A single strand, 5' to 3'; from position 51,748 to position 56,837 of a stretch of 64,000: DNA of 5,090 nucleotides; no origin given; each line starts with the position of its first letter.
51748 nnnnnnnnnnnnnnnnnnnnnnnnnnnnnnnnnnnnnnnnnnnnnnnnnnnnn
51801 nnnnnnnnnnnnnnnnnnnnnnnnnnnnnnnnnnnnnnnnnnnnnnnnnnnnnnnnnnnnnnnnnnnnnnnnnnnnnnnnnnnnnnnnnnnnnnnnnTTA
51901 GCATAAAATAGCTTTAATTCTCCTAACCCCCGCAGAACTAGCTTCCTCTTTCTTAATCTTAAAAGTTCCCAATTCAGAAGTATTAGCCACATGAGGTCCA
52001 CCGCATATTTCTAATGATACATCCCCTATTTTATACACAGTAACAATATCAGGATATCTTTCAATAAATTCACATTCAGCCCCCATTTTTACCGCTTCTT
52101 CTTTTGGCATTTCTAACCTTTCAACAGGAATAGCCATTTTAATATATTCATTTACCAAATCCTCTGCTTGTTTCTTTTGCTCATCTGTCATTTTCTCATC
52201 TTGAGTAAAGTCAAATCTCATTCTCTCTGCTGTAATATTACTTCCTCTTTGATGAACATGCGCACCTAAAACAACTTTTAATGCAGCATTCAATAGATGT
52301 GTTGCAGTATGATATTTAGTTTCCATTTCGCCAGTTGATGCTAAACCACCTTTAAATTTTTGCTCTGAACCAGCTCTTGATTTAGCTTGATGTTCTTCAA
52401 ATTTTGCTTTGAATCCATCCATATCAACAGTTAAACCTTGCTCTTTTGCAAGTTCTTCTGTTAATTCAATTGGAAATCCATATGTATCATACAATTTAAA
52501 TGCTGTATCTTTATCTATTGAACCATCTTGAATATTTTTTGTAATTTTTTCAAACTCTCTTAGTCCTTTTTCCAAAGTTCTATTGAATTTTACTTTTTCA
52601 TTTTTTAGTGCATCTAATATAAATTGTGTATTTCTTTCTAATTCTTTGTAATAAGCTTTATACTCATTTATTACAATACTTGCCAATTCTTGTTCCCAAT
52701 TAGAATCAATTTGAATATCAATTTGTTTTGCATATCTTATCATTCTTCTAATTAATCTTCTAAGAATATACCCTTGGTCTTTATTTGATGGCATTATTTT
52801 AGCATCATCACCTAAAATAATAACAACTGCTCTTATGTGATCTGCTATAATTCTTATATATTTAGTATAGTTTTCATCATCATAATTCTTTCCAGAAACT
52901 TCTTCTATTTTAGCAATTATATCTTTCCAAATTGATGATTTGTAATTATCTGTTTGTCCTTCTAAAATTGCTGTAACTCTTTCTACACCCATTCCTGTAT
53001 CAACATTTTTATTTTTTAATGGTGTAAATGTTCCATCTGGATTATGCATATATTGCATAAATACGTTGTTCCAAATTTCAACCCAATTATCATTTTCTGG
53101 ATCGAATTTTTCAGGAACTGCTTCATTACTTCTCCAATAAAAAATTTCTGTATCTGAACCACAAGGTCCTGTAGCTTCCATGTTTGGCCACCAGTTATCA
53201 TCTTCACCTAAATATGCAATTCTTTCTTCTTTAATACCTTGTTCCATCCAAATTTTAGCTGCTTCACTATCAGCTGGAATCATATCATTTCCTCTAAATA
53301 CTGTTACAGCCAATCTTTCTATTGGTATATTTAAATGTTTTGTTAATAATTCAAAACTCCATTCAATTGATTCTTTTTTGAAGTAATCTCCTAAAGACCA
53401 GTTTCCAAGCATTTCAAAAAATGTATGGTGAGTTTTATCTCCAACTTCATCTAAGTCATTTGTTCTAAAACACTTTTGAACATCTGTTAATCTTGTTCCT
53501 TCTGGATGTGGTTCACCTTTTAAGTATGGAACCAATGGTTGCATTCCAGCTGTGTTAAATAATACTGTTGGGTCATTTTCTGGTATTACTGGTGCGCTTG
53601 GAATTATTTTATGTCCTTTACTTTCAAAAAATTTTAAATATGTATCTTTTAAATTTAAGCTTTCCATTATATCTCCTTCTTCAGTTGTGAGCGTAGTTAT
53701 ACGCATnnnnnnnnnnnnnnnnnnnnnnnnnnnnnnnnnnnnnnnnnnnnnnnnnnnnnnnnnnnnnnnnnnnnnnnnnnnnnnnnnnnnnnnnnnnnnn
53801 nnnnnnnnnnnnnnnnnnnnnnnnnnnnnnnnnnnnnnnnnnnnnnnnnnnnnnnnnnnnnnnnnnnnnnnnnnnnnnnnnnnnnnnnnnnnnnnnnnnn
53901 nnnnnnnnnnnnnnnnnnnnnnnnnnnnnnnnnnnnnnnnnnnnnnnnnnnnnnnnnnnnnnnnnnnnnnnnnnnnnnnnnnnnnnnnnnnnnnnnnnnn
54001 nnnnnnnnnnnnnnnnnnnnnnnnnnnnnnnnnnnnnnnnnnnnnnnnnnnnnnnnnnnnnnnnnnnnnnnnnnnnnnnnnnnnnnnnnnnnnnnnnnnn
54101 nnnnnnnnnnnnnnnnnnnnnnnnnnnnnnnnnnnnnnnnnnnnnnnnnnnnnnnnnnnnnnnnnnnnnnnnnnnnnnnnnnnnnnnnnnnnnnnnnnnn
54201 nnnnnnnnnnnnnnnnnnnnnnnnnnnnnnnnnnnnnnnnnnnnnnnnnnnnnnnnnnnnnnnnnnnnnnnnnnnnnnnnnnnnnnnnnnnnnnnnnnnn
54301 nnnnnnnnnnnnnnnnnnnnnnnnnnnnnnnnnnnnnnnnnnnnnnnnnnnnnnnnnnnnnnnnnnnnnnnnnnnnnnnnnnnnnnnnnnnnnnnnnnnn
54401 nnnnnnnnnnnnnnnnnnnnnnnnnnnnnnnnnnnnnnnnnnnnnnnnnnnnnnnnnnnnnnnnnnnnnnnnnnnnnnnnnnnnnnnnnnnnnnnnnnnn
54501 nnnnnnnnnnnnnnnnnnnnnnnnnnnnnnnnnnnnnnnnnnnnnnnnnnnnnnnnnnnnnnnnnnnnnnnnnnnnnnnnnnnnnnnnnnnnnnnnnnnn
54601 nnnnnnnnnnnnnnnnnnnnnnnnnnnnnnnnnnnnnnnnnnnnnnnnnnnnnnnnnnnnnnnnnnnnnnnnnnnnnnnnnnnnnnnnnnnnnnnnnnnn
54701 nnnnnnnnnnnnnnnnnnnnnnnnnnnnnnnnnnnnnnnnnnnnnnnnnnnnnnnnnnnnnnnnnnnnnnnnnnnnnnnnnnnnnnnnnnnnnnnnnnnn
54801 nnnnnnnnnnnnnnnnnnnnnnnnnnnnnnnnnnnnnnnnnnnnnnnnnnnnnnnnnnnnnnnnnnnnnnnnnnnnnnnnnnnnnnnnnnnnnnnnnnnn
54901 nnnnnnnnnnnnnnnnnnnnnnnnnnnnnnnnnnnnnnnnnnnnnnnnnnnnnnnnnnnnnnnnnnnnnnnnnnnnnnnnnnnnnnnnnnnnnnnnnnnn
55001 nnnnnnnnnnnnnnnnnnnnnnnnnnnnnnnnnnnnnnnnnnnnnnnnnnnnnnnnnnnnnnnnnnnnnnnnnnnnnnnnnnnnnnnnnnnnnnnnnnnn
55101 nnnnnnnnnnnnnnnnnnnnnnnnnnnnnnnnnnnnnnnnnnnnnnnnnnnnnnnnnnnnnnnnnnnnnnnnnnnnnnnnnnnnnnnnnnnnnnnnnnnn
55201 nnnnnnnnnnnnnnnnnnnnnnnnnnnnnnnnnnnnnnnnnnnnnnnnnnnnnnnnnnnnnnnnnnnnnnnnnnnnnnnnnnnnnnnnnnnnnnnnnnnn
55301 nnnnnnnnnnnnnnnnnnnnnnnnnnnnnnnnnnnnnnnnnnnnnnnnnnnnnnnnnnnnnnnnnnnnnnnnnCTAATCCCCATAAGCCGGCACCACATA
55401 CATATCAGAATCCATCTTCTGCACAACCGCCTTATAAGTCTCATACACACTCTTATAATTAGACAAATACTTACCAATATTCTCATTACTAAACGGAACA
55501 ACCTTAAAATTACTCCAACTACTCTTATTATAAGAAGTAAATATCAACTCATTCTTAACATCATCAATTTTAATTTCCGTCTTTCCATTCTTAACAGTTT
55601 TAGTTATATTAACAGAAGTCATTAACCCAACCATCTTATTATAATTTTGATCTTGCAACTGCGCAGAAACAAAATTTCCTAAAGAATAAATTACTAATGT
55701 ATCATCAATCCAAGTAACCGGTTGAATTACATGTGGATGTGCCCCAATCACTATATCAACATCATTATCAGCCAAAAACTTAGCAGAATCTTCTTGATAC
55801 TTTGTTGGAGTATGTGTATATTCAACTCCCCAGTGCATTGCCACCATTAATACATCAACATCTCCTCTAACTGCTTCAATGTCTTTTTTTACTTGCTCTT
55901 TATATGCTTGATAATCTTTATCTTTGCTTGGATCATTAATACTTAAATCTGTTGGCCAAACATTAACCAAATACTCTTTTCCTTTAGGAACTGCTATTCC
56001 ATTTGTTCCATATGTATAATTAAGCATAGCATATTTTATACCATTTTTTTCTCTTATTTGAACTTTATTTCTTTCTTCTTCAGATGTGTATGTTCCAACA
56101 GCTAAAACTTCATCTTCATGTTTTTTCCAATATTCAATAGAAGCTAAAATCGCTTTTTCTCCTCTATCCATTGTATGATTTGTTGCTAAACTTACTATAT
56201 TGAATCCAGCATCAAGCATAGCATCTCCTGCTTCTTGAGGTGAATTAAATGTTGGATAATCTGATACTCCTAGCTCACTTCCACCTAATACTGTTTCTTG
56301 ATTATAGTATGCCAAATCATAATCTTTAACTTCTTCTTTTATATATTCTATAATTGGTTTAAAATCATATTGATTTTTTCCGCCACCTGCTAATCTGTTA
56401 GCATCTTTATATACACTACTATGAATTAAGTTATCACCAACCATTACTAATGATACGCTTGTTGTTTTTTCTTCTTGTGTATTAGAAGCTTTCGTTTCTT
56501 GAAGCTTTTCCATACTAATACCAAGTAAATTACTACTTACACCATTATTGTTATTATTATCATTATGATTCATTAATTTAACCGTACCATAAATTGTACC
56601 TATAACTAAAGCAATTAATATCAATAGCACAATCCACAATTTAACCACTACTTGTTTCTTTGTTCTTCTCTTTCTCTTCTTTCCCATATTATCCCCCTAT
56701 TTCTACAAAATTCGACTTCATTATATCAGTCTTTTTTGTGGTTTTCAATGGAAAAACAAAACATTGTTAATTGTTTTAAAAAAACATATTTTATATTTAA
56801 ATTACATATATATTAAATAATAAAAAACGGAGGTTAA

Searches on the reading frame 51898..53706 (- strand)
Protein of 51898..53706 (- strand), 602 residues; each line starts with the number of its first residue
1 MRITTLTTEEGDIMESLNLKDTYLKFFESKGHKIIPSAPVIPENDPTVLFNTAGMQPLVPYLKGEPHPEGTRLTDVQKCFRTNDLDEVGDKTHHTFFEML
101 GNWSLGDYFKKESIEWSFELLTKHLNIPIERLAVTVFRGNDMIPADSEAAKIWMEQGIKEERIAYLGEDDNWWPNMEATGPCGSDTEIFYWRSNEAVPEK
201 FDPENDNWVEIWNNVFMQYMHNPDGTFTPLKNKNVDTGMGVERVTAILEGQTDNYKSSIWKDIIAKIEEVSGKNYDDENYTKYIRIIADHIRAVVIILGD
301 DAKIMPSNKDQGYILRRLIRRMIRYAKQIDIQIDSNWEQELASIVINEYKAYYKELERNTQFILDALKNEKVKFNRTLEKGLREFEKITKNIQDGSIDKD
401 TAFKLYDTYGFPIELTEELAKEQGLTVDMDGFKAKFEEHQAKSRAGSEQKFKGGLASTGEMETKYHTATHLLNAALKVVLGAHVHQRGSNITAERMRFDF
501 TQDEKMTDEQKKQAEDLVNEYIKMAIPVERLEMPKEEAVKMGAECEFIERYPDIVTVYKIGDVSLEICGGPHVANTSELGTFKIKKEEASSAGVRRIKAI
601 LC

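Call 15: search_protein_families(library=pfam, proteins=[window:51898-53706:-])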
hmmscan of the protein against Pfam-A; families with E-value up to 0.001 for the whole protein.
window:51898-53706:- (602 aa): 2 families
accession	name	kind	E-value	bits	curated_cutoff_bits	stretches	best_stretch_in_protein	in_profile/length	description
PF01411.24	tRNA-synt_2c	-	5.9e-141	471.1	30.3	1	19-452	2-439/552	tRNA synthetases class II (A)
PF07973.19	tRNA_SAD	-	9.4e-18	64.4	24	1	555-597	1-43/44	Threonyl and Alanyl tRNA synthetase second additional domain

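Call 39: find_related_loci(query=window:51898-53664:-, collection=genome_contigs, flank=6000)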
Query window:51898-53664:- (588 aa) in genome_contigs; peptide patterns used: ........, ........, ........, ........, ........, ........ (x = any residue, [..] = any of these).
600 stretches matched a pattern (row limit reached: there are more); 600 encode a relative of the query (tblastn E <= 1e-3); the best 80 are kept; 80 distinct loci.
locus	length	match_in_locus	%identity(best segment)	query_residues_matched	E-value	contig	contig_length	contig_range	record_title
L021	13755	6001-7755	77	3-587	0e+0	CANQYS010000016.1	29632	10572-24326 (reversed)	MAG: uncultured Clostridia bacterium isolate Lapin-015__bin45 genome assembly, contig: Lapin-015__NODE_1314_length_29632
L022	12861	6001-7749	71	1-585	0e+0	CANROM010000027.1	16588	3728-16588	MAG: uncultured Clostridia bacterium isolate Lapin-020__bin31 genome assembly, contig: Lapin-020__NODE_4665_length_16588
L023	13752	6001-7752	70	3-588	0e+0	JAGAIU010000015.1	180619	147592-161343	MAG: Clostridia bacterium isolate RGIG8481 Water_deer_Cecum-1__c52202, whole genome shotgun sequence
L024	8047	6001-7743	67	2-587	0e+0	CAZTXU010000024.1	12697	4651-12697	MAG TPA_asm: uncultured Muribaculaceae bacterium isolate binchicken_co370_82 genome assembly, contig: NODE_4705_length_1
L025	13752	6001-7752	69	1-587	0e+0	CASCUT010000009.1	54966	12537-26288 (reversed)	MAG: uncultured Clostridia bacterium isolate single-wildmice_C1245.15_1675168412 genome assembly, contig: NODE_682_lengt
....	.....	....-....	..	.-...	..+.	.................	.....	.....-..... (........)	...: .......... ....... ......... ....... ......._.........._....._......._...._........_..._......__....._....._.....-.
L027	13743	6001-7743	66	3-587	0e+0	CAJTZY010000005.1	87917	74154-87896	MAG TPA_asm: uncultured Bacilli bacterium isolate MGBC122614 genome assembly, contig: MGBC122614.5, whole genome shotgun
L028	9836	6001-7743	67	2-587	0e+0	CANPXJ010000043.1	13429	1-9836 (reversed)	MAG: uncultured Bacilli bacterium isolate Lapin-003-2__bin5 genome assembly, contig: Lapin-003-2__NODE_4181_length_13429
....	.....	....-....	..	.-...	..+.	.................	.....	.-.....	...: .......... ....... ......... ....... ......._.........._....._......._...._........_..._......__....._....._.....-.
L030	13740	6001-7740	67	2-587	0e+0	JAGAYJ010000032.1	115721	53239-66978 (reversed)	MAG: Bacilli bacterium isolate RGIG8886 Water_deer_Omasum-5__c161328, whole genome shotgun sequence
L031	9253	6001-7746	67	3-587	0e+0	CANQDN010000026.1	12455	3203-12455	MAG: uncultured Bacilli bacterium isolate Lapin-007__bin4 genome assembly, contig: Lapin-007__NODE_1988_length_12455_cov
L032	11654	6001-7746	67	2-587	0e+0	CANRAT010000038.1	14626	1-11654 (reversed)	MAG: uncultured Bacilli bacterium isolate Lapin-016__bin53 genome assembly, contig: Lapin-016__NODE_3669_length_14626_co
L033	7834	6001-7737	65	3-587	0e+0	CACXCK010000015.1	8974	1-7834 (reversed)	MAG: uncultured Erysipelotrichaceae bacterium isolate RUG11127 genome assembly, contig: RUG11127_asm_15, whole genome sh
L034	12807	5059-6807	63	1-587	0e+0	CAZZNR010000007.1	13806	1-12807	MAG TPA_asm: uncultured Muribaculaceae bacterium isolate binchicken_co45_155 genome assembly, contig: NODE_7888_length_1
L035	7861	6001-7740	65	2-587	0e+0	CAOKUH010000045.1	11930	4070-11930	MAG TPA_asm: uncultured Tenericutes bacterium isolate SRR15604608_bin.9_metawrap_v1.3_MAG genome assembly, contig: NODE.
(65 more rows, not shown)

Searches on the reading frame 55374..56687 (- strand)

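Call 15: search_protein_families(library=pfam, proteins=[window:55374-56687:-])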
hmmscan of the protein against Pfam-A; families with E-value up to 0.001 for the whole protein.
window:55374-56687:- (437 aa): 1 family
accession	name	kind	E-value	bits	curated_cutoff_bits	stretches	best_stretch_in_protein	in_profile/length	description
PF09587.15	PGA_cap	-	7.5e-70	235.8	27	1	80-343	2-255/255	Bacterial capsule synthesis protein PGA_cap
